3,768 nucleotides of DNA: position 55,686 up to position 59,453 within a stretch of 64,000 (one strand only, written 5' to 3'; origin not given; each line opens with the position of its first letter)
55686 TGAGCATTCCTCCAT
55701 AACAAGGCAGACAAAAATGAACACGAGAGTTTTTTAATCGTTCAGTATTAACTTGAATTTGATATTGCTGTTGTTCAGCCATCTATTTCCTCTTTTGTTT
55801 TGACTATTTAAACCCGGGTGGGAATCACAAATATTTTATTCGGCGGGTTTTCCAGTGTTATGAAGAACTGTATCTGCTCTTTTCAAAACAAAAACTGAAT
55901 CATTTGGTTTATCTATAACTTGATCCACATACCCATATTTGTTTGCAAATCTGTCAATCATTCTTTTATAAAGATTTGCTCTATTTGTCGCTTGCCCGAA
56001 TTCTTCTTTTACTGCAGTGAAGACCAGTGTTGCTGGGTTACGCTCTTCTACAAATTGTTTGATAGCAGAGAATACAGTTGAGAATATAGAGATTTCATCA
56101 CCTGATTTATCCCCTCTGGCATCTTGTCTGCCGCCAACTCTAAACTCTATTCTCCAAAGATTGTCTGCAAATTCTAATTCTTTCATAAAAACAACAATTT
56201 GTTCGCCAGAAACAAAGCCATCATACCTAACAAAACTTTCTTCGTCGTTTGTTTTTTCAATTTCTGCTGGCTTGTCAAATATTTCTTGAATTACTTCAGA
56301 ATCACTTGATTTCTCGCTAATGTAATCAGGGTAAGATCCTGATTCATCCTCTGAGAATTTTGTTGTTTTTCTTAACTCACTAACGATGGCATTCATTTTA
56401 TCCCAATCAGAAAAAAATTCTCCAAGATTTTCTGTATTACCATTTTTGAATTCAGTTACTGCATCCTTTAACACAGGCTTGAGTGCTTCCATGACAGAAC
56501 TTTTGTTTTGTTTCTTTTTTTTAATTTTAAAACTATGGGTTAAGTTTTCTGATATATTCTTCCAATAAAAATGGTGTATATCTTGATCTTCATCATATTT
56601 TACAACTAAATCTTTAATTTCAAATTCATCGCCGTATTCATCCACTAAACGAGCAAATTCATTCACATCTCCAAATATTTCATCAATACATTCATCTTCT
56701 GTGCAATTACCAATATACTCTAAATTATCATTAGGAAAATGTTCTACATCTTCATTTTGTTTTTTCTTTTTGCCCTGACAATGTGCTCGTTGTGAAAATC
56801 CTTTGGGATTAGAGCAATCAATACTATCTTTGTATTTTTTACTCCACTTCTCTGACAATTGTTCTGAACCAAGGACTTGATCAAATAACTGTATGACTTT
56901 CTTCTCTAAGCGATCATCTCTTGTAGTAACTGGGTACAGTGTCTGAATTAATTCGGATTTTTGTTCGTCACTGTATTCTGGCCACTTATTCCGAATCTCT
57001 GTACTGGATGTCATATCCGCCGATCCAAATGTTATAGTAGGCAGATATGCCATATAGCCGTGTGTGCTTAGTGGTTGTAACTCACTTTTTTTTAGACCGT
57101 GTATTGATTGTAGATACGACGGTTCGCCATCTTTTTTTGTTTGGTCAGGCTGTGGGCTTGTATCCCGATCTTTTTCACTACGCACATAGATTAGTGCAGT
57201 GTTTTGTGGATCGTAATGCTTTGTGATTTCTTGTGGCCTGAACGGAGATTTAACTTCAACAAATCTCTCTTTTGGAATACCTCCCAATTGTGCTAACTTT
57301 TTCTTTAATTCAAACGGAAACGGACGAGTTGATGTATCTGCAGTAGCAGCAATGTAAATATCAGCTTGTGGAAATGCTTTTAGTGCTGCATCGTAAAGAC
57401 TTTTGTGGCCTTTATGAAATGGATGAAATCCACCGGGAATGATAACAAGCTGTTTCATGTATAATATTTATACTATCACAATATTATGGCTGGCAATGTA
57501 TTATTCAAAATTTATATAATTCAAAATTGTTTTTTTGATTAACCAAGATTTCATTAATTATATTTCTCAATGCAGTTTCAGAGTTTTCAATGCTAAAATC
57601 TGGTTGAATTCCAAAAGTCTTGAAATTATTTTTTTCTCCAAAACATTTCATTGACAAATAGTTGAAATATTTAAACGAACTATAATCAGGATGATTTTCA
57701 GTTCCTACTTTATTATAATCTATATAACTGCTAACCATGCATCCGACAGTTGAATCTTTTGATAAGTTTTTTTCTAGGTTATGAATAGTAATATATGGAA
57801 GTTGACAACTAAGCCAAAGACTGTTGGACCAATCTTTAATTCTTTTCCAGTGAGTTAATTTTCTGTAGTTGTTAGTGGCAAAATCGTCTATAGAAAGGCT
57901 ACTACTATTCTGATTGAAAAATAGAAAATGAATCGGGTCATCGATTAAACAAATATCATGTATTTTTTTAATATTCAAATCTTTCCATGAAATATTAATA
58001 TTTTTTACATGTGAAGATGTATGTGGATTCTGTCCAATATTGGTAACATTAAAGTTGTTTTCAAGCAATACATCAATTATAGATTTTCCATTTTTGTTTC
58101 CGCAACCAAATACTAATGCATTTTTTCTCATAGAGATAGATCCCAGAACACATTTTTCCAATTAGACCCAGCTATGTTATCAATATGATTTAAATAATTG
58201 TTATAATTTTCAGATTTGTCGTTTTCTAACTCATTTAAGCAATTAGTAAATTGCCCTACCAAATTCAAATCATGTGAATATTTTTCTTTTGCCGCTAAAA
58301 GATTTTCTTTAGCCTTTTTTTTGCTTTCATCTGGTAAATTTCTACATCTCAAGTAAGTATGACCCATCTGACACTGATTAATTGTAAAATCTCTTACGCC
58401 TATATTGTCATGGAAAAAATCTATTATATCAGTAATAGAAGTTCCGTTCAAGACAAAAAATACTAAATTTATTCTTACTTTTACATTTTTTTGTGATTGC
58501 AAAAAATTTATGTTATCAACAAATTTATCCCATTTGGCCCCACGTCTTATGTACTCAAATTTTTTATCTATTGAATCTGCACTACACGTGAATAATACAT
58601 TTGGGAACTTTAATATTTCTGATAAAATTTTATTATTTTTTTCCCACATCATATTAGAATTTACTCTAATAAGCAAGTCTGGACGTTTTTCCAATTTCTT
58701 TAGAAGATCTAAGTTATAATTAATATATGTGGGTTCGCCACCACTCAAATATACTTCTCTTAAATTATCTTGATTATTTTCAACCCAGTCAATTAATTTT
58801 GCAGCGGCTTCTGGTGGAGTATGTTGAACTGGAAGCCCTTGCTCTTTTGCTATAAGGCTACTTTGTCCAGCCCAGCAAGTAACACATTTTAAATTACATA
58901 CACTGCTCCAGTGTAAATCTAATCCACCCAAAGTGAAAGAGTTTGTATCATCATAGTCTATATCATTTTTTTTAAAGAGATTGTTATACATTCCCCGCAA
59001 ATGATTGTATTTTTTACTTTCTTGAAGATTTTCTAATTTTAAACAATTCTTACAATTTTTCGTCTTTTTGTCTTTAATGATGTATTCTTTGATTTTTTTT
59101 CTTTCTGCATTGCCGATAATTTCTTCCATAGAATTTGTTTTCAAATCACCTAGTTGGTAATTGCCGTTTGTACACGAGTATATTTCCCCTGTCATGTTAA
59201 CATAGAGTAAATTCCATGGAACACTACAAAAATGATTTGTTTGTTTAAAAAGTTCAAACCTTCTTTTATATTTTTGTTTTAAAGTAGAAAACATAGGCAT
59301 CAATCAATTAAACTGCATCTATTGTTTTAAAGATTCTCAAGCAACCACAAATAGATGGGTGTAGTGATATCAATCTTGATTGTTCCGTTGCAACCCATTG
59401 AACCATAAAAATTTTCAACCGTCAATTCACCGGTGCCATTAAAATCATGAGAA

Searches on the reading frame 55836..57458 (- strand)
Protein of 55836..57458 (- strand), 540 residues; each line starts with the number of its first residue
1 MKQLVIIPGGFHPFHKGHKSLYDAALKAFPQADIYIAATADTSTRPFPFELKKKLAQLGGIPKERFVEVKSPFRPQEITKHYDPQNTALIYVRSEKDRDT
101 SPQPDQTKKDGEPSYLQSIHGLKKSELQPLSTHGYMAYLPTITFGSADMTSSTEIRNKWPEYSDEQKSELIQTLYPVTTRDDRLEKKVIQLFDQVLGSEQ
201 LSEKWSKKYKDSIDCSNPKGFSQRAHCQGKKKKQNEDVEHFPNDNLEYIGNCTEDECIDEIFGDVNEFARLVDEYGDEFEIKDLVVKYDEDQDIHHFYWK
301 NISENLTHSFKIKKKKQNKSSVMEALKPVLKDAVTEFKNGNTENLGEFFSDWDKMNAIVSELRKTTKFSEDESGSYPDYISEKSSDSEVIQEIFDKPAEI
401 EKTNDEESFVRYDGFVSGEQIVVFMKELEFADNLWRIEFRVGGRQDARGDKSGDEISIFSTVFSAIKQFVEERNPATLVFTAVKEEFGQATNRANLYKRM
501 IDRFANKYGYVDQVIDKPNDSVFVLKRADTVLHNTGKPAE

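Call 10: search_protein_families(library=phrogs, proteins=[window:55836-57458:-])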
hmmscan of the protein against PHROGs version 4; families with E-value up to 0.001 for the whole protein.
window:55836-57458:- (540 aa): 3 families
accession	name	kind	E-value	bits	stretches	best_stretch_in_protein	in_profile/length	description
phrog_6387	-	unknown function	2.8e-11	44.4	1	384-530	4-152/301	-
phrog_16075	-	unknown function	7.4e-09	36.3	1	390-523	165-303/306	-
phrog_27801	-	unknown function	0.00053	20.7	1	390-510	10-132/149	-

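Call 29: search_protein_families(library=pfam, proteins=[window:55836-57458:-])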
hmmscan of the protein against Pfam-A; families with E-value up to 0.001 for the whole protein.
window:55836-57458:- (540 aa): 2 families
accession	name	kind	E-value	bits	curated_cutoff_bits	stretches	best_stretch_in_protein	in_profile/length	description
PF01467.32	CTP_transf_like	-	9.8e-05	23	21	1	6-99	1-93/133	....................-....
PF22028.2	DUF6934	-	0.00046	20.7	27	0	446-507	58-113/145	Family of unknown function (DUF6934)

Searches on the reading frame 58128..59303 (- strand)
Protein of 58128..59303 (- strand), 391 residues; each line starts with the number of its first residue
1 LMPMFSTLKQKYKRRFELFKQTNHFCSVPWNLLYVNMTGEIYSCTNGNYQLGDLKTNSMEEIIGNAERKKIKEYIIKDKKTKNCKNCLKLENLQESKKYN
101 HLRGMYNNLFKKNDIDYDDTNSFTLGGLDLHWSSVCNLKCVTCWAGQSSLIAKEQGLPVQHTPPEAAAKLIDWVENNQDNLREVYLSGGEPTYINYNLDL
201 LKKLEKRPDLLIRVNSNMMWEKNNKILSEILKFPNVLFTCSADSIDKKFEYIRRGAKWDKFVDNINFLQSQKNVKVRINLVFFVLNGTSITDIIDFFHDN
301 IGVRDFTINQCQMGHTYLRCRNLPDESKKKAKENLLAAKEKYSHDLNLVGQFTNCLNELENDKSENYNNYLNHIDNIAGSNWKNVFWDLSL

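Call 10: search_protein_families(library=phrogs, proteins=[window:58128-59303:-])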
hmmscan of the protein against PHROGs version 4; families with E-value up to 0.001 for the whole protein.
window:58128-59303:- (391 aa): 1 family
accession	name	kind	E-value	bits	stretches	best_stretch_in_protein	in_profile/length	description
phrog_14086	-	other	7.7e-11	43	1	24-370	3-332/353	radical SAM domain-containing protein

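Call 33: search_protein_families(library=ncbifam, proteins=[window:58128-59303:-])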
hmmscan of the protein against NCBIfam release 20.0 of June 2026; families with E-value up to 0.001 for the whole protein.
window:58128-59303:- (391 aa): 12 families
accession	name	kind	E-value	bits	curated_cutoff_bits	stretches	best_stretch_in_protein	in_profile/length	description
NF033640.1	N_Twi_rSAM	subfamily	9.7e-68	229.1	170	1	23-389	2-394/398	twitch domain-containing radical SAM protein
NF047865.1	rSAM_PapB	equivalog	2.4e-08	33.6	340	1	12-88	233-307/330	PapB family radical SAM/SPASM ranthipeptide maturase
TIGR04064.1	rSAM_nif11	equivalog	3.4e-07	29.3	518.7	0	112-198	64-145/459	nif11-like peptide radical SAM maturase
TIGR04403.1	rSAM_skfB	equivalog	2.7e-06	26.4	300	0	130-349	108-316/402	sporulation killing factor system radical SAM maturase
TIGR02495.1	NrdG2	equivalog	5e-06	26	131.15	1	115-221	11-102/193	anaerobic ribonucleoside-triphosphate reductase activating protein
TIGR04304.1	GeoRSP_SPASM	equivalog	1.1e-05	24.8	300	1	26-92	205-269/293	GeoRSP system SPASM domain protein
NF045702.1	rSAM_GDGT_ether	equivalog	2.4e-05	23.2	450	1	134-303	94-259/486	tetraether lipid synthase Tes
TIGR04085.1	rSAM_more_4Fe4S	domain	3.4e-05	24.2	27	1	26-87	1-64/93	SPASM domain-containing protein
NF045646.2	rSAM_Se_TrsS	equivalog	0.00023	19.8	490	1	134-300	94-254/441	radical SAM (seleno)protein TrsS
NF049973.1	radical_Rv1681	equivalog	0.0003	19.9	380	1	136-294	82-231/326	Rv1681 family radical SAM protein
TIGR04053.2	TIGR04053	equivalog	0.00036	19.9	395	0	135-299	17-175/366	TIGR04053 family radical SAM/SPASM domain-containing protein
TIGR04100.1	rSAM_pair_X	hypoth_equivalog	0.00094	18.8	262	0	134-219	16-102/197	TIGR04100 family radical SAM protein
